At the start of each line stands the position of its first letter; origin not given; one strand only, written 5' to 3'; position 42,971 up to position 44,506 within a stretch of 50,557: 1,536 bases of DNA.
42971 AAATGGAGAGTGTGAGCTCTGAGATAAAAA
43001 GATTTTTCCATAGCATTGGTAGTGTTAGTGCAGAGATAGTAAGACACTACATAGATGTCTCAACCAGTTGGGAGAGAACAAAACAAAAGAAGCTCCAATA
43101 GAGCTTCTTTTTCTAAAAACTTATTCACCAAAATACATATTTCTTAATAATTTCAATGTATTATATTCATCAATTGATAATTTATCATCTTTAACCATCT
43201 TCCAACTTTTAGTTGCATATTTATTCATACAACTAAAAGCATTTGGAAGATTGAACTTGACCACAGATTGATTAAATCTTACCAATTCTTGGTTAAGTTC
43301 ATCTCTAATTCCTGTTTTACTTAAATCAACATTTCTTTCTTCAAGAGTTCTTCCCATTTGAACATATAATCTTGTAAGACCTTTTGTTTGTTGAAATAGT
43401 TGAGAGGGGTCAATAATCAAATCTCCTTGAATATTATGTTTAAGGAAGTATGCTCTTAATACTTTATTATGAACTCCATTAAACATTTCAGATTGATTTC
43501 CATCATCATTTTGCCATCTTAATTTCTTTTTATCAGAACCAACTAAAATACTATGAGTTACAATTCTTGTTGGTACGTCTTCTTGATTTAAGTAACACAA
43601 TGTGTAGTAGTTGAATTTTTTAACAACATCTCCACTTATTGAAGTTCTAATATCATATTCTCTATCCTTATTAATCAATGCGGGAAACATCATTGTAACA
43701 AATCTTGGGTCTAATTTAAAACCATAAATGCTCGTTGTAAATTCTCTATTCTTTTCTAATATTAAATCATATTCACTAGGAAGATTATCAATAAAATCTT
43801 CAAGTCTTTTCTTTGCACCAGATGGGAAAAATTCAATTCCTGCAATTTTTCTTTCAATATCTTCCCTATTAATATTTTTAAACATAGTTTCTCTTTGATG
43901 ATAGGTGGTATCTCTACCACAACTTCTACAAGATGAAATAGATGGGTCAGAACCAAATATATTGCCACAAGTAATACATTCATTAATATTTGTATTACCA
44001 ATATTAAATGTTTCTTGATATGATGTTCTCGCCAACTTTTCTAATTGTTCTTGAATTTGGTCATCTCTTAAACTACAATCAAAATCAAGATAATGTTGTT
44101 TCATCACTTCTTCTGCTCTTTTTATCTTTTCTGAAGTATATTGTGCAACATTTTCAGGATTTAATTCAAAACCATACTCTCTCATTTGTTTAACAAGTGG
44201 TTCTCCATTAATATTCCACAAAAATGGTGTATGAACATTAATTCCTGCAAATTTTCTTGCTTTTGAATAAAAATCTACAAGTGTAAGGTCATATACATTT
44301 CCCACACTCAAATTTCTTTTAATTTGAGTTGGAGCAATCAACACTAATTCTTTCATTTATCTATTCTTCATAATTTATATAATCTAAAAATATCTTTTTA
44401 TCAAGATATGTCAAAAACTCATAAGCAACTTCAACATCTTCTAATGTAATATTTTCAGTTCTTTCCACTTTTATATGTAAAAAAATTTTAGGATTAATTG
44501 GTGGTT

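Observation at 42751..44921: AT-rich island carrying a MetRS-like class I aaRS paralog with degraded HIGH/KMSKS motifs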

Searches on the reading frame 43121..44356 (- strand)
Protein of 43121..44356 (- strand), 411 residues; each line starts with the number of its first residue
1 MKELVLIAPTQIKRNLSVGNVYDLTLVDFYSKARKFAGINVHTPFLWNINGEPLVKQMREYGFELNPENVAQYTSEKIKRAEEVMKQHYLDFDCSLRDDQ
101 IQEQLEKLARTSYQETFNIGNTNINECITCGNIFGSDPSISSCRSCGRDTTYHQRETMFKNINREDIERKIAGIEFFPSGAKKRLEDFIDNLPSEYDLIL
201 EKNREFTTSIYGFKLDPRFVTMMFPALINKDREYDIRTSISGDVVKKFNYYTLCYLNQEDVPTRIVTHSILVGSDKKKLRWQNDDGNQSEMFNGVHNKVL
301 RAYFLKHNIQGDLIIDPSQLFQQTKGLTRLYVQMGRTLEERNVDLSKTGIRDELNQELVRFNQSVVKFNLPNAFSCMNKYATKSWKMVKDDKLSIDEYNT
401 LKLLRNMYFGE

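Call 3: search_protein_families(library=pfam, proteins=[window:43121-44356:-], max_evalue=1)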
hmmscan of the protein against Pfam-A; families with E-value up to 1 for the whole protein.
window:43121-44356:- (411 aa): 3 families
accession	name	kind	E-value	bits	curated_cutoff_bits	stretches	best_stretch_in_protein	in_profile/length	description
PF23455.1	DUF7129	-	0.0098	16.1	30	1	125-149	12-36/45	Domain of unknown function (DUF7129)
PF06221.18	zf-C2HC5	-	0.054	13.9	25.8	1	125-151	18-45/54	Putative zinc finger motif, C2HC5-type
PF14446.12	Prok-RING_1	-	0.11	12.9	29.1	1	125-154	5-32/54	Prokaryotic RING finger family 1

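Call 4: search_solved_structures(query=window:43121-44356:-, max_evalue=10, show_alignments=3)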
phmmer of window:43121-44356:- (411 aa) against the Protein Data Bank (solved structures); distinct sequences matched with E-value up to 10: 4.
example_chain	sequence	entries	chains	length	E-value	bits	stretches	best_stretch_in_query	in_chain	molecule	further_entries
1wkb_A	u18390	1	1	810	0.23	13.5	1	6-56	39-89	Leucyl-tRNA synthetase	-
1wz2_A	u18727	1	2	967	0.28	13.2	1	6-56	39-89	Leucyl-tRNA synthetase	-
8c0j_A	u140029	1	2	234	1.6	10.7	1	222-297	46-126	N-acetylmuramoyl-L-alanine amidase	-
7wuk_A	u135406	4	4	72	3.7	9.5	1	129-170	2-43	E3 ubiquitin-protein ligase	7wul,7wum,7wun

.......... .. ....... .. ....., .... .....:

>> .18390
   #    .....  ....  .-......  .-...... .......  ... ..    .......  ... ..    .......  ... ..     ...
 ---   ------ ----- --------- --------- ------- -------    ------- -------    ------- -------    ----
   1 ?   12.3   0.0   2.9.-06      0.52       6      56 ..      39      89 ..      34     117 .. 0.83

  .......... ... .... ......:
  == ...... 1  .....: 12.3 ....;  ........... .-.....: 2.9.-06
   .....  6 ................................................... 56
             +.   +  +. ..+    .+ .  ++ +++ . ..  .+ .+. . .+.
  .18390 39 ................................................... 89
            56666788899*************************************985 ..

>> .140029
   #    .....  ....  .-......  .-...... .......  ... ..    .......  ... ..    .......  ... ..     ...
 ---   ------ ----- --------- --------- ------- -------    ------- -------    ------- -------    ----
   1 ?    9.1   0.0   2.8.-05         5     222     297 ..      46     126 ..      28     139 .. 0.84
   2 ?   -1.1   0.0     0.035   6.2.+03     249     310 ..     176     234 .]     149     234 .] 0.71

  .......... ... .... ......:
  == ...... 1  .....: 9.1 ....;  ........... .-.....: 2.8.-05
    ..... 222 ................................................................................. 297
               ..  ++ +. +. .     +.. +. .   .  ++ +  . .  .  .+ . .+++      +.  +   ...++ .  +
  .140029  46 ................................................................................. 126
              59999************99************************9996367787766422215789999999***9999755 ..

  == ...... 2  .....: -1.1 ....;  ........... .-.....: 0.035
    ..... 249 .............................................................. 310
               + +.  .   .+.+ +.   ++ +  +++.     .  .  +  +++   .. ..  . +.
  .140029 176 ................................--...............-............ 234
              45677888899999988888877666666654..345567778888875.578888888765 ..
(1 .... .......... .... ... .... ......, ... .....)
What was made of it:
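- Tried and rejected: Plain phmmer against PDB gave only a marginal LeuRS hit at the HIGH region (call 4).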

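Call 5: find_homologous_proteins(query=window:43121-44356:-, max_evalue=0.001)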
Query window:43121-44356:- (411 aa): 19 proteins with E <= 0.001 among 2510 candidates.
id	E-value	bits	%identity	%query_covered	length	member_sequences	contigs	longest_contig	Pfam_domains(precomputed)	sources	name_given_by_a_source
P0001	1.7e-275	931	100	99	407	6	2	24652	-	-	-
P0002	8.2e-233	790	83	100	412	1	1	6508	-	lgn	-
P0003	2.1e-158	545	57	100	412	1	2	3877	-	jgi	-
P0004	7.7e-158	544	57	100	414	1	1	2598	-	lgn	-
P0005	5.3e-155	534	57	100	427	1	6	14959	-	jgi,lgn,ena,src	-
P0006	4.9e-140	485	53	100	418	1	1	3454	-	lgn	-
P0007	3.9e-135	469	50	100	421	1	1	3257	PF09334.18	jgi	jgi:hypothetical protein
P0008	7.9e-134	465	51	99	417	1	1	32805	-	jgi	jgi:hypothetical protein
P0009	1.8e-133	463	51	100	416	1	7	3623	-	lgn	-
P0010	3.3e-132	459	51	100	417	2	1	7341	-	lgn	-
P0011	5.1e-131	455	49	100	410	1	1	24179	-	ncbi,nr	ncbi:MAG: hypothetical protein PHH82_04370 [Candidatus ainarchaeum sp.]|nr:hypothetical protein [Can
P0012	3.8e-126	439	49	100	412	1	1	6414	-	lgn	-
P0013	4.7e-125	436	47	99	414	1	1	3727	-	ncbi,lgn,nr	ncbi:MAG: hypothetical protein PHU51_05955 [Candidatus Nanoarchaeia archaeon]|nr:hypothetical protei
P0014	1.6e-124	434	47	100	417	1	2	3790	-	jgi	-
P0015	1.8e-123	430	48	100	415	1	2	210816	-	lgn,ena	-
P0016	1.9e-121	424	48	100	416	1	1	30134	-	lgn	-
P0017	8.2e-115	402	45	100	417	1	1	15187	-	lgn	-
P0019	1.1e-87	313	39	100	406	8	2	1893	-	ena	-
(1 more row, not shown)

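Call 6: search_protein_families(library=ncbifam, proteins=[window:43121-44356:-], max_evalue=1)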
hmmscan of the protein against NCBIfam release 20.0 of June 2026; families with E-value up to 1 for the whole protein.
window:43121-44356:- (411 aa): 3 families
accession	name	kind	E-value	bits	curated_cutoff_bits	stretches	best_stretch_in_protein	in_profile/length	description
NF009687.0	PRK13208.1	equivalog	1.9e-05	23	738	1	14-117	51-158/801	valine--tRNA ligase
NF033497.1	rubre_like_arch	subfamily_domain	0.006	16.3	32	1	126-147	2-23/34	rubrerythrin-like domain-containing protein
NF000540.1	alt_ValS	exception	0.0089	14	900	1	9-76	41-107/827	valine--tRNA ligase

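Call 10: search_solved_structures(query=A1, max_evalue=10, show_alignments=4)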
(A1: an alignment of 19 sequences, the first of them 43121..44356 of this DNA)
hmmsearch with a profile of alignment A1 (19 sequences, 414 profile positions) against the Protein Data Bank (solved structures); distinct sequences matched with E-value up to 10: 37.
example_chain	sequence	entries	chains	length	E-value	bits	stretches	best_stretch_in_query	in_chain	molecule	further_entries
8wnf_A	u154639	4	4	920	0.00061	22.1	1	257-338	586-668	Isoleucine--tRNA ligase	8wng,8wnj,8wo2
8wni_A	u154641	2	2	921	0.00062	22.1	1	257-338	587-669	Isoleucine--tRNA ligase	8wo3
1wkb_A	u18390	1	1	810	0.0015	20.8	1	17-64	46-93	Leucyl-tRNA synthetase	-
1wz2_A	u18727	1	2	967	0.042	16.1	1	17-64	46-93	Leucyl-tRNA synthetase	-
9tjv_A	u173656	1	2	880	0.056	15.6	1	19-193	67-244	Leucine--tRNA ligase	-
9tjw_A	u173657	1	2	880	0.07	15.3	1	19-193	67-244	Leucine--tRNA ligase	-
9twt_A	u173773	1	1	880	0.085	15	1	19-193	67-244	Leucine--tRNA ligase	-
9twu_A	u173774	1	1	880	0.085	15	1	19-193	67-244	Leucine--tRNA ligase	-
9twv_A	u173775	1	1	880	0.085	15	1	19-193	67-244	Leucine--tRNA ligase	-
3zgz_A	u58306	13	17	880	0.085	15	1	19-193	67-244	LEUCINE--TRNA LIGASE | LEUCYL-TRNA SYNTHETASE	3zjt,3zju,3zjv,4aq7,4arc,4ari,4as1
9twr_A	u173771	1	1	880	0.085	15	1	19-193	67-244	Leucine--tRNA ligase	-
5omw_A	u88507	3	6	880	0.085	15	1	19-193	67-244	Leucine--tRNA ligase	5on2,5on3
9tws_A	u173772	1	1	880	0.086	15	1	19-193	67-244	Leucine--tRNA ligase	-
1h3n_A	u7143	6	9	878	0.11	14.6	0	19-60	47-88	LEUCYL-TRNA SYNTHETASE | AMINOACYL-TRNA SYNTHETASE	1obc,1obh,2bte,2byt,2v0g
2v0c_A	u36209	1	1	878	0.11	14.6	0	19-60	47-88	AMINOACYL-TRNA SYNTHETASE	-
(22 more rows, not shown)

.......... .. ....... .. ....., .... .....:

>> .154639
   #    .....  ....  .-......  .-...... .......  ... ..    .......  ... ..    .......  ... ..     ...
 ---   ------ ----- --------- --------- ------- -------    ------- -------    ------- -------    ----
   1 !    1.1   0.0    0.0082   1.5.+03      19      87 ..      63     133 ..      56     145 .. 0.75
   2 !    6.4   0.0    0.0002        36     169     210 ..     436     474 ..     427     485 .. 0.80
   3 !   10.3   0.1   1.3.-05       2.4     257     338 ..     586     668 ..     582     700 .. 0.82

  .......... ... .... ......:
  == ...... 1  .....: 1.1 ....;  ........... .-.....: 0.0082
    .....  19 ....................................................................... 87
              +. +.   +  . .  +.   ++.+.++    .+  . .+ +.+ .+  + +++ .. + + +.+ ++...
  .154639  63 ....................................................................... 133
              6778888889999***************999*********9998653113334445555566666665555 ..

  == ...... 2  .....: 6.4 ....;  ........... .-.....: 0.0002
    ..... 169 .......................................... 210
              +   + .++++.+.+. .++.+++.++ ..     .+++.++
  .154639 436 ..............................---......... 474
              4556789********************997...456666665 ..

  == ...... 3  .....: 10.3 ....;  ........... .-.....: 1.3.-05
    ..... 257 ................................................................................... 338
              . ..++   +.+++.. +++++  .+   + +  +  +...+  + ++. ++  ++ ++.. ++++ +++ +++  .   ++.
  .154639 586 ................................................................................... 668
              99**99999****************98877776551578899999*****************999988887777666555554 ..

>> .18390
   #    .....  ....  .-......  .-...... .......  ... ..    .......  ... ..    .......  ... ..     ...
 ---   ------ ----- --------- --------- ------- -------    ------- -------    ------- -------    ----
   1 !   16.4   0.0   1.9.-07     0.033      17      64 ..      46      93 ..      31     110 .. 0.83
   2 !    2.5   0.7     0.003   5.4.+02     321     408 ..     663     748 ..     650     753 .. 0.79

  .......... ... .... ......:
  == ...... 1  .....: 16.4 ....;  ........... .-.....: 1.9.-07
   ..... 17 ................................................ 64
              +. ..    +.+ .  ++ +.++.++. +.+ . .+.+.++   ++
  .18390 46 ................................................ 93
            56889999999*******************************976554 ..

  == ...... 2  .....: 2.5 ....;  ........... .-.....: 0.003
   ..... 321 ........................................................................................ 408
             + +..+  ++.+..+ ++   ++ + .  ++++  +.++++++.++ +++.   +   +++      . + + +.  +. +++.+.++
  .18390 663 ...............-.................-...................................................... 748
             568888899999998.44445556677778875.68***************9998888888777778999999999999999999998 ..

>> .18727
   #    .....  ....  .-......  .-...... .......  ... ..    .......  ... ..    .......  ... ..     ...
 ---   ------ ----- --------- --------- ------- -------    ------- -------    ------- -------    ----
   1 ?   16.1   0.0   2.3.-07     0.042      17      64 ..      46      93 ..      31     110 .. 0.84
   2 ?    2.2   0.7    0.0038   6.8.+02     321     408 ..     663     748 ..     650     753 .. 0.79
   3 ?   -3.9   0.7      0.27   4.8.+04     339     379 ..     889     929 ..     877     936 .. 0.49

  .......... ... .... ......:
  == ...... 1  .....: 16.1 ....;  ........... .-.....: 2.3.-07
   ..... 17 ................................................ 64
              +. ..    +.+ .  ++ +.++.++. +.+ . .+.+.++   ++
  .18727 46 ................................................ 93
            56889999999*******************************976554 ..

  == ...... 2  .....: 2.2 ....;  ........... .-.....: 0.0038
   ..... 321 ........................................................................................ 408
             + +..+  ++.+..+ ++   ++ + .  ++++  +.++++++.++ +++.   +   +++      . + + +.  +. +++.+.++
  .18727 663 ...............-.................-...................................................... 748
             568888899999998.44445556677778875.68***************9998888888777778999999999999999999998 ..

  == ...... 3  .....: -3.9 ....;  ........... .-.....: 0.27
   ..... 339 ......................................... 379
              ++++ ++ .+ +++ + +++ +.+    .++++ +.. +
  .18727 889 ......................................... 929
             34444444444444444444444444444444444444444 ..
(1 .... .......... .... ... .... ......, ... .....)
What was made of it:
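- HMMER gives collinear weak hits to IleRS, LeuRS and ValRS (calls 4, 6, 10).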

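Call 11: find_encoding_contigs(protein=P0015, flank=8000, max_places=3)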
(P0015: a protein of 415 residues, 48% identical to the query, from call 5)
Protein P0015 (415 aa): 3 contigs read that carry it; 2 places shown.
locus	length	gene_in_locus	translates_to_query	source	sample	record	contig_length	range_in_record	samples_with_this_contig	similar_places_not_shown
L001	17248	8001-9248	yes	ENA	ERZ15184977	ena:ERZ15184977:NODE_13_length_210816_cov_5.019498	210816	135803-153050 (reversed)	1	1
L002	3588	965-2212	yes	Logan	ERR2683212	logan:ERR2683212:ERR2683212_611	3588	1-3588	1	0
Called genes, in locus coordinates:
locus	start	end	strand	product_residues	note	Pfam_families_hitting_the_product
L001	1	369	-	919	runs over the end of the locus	PF02739:5_3_exonuc_N, PF01367:5_3_exonuc, PF01612:DNA_pol_A_exo1, PF22619:DNA_polI_exo1, PF00476:DNA_pol_A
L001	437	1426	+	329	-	PF01820:Dala_Dala_lig_N, PF02222:ATP-grasp (weak), PF02786:CPSase_L_D2, PF07478:Dala_Dala_lig_C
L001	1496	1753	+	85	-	-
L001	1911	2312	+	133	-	-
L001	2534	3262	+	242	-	PF00376:MerR, PF12728:HTH_17, PF13411:MerR_1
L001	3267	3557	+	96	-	-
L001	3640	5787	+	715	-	PF00884:Sulfatase, PF18884:TSP3_bac (faint)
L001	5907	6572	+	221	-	-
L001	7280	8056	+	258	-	-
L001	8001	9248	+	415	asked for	-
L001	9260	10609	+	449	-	PF00596:Aldolase_II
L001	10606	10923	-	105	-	-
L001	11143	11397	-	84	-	-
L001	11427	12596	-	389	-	PF01476:LysM, PF23473:LysM3_LYK4_5 (weak), PF01476:LysM, PF01551:Peptidase_M23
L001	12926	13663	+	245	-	PF00300:His_Phos_1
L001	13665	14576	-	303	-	-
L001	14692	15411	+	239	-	PF20772:TACO1_YebC_N, PF01709:Transcrip_reg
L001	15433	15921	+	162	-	PF02075:RuvC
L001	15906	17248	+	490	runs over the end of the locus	PF08323:Glyco_transf_5, PF13439:Glyco_transf_4 (faint), PF00534:Glycos_transf_1, PF13692:Glyco_trans_1_4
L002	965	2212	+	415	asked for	-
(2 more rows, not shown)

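Call 12: find_encoding_contigs(protein=P0008, flank=8000, max_places=2)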
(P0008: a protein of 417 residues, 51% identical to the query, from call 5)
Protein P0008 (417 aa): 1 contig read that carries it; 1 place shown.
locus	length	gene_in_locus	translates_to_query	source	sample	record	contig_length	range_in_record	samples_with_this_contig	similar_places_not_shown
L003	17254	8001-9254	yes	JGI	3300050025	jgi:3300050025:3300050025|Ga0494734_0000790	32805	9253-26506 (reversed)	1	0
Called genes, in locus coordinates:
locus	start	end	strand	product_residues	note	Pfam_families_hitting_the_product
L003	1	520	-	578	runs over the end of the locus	PF00122:E1-E2_ATPase, PF00702:Hydrolase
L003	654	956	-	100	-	-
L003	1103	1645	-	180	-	PF07883:Cupin_2, PF02311:AraC_binding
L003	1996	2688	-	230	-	-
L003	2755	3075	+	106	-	-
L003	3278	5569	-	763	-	PF03477:ATP-cone, PF17975:RNR_Alpha, PF21995:RNR-II_ins_dom (faint), PF02867:Ribonuc_red_lgC (faint)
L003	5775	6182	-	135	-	-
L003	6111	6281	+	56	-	PF01165:Ribosomal_S21 (weak)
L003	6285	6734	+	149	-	PF09424:YqeY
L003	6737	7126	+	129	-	PF02130:YbeY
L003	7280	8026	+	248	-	PF18765:Polbeta (weak)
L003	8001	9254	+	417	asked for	-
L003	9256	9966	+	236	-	-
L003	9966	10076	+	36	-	-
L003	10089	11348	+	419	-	PF11104:PilM_2 (faint), PF14450:FtsA (weak), PF02491:SHS2_FTSA, PF06723:MreB_Mbl, PF14450:FtsA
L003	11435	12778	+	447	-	PF00091:Tubulin, PF12327:FtsZ_C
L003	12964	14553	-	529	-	-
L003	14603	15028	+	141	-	-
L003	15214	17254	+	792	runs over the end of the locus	PF26449:DUF8128, PF01935:DUF87, PF10412:TrwB_AAD_bind (faint)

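Call 13: find_encoding_contigs(protein=P0011, flank=8000, max_places=2)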
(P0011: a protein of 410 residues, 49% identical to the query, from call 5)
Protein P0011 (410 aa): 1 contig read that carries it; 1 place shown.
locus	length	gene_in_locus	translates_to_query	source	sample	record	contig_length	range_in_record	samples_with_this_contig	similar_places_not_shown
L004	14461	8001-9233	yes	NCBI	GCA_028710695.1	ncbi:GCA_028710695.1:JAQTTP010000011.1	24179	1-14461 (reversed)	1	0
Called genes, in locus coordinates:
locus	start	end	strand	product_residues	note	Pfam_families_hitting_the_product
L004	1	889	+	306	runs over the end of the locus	PF01636:APH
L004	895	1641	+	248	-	-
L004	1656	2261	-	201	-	-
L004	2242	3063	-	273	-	-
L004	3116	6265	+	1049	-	PF00801:PKD, PF18911:PKD_4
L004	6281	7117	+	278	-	PF00293:NUDIX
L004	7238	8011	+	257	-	-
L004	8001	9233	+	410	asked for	-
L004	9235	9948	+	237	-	PF12146:Hydrolase_4, PF12697:Abhydrolase_6 (faint)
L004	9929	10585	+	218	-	PF00596:Aldolase_II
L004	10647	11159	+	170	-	PF13302:Acetyltransf_3, PF13420:Acetyltransf_4, PF00583:Acetyltransf_1, PF13508:Acetyltransf_7, PF14542:Acetyltransf_CG (weak)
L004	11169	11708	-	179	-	PF00583:Acetyltransf_1 (weak), PF13508:Acetyltransf_7 (weak), PF08445:FR47 (weak)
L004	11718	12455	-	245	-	PF01978:TrmB, PF08221:HTH_9 (weak)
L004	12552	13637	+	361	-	PF13433:Peripla_BP_5, PF13458:Peripla_BP_6, PF01094:ANF_receptor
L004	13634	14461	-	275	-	PF00152:tRNA-synt_2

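Call 17: find_encoding_contigs(protein=P0002, flank=8000, max_places=2)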
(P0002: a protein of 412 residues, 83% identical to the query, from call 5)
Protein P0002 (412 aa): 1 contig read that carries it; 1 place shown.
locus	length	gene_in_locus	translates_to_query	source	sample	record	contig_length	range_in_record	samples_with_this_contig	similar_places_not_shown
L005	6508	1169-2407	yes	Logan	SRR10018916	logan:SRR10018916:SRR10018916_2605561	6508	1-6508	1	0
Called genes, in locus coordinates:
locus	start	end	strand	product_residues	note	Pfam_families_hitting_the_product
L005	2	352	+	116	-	?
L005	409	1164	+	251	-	PF01909:NTP_transf_2 (weak), PF18765:Polbeta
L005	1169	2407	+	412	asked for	-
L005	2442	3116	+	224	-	-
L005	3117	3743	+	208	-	PF00596:Aldolase_II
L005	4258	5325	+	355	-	-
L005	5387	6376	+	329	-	PF00145:DNA_methylase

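Call 18: find_encoding_contigs(protein=P0016, flank=8000, max_places=2)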
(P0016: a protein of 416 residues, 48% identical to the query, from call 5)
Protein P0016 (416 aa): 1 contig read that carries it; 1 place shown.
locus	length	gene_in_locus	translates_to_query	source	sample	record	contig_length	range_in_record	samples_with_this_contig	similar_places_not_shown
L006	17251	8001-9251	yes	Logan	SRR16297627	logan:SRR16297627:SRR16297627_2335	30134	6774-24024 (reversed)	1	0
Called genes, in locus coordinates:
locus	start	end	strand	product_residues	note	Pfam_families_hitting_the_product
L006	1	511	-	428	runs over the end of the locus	PF21799:MurD-like_N (weak), PF08245:Mur_ligase_M, PF02875:Mur_ligase_C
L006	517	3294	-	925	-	PF02739:5_3_exonuc_N, PF01367:5_3_exonuc, PF01612:DNA_pol_A_exo1 (weak), PF22619:DNA_polI_exo1, PF00476:DNA_pol_A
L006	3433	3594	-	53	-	-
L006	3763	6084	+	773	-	PF11369:DUF3160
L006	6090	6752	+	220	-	-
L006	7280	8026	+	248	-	PF01909:NTP_transf_2 (weak), PF18765:Polbeta (weak)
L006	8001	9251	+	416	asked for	-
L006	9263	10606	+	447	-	PF00596:Aldolase_II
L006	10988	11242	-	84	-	-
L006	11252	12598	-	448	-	PF23446:LysM1_NFP_LYK (faint), PF01476:LysM, PF23473:LysM3_LYK4_5, PF01476:LysM, PF01551:Peptidase_M23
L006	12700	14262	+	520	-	PF01676:Metalloenzyme, PF06415:iPGM_N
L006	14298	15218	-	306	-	-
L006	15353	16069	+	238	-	PF20772:TACO1_YebC_N, PF01709:Transcrip_reg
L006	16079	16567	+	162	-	PF02075:RuvC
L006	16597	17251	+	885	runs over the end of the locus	PF13491:FtsK_4TM, PF17854:FtsK_alpha, PF01580:FtsK_SpoIIIE, PF09397:FtsK_gamma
